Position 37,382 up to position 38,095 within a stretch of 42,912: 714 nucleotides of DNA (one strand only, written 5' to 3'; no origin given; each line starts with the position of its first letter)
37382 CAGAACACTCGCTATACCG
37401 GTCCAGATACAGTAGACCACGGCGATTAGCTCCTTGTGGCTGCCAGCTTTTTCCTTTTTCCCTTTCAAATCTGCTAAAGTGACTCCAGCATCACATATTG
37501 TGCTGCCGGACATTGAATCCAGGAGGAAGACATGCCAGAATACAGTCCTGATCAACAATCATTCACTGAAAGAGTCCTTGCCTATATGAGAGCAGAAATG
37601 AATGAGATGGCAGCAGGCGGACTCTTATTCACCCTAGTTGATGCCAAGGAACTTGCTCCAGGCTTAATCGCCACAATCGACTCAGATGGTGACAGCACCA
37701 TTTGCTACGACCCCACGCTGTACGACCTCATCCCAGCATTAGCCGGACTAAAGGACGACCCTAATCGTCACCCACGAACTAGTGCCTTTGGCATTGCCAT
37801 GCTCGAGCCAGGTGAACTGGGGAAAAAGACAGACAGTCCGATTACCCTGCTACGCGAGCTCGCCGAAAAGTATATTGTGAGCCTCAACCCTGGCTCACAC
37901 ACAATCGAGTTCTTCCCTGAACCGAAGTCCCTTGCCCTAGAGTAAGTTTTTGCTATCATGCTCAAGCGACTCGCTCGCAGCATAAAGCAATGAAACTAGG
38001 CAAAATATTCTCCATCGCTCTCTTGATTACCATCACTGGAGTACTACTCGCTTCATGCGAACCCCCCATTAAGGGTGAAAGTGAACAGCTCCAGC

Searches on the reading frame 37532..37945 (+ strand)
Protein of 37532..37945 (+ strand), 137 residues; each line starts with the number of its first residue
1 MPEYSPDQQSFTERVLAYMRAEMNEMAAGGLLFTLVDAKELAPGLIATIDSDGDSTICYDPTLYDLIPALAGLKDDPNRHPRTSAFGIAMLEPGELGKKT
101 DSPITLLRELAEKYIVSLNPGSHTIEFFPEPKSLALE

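Call 7: search_protein_families(library=pfam, proteins=[window:37532-37945:+], max_evalue=0.01)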
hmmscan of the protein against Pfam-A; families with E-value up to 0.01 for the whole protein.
window:37532-37945:+ (137 aa): 0 families

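Call 40: find_encoding_contigs(protein=window:37532-37945:+, flank=10000, max_places=10)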
Protein window:37532-37945:+ (137 aa): 1 contig read that carries it; 1 place shown.
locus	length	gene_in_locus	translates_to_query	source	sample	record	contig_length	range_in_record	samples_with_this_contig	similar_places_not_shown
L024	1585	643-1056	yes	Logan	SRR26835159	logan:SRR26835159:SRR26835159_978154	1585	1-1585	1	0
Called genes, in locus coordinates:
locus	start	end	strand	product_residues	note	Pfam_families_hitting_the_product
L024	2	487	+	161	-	?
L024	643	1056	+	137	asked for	-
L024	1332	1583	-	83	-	?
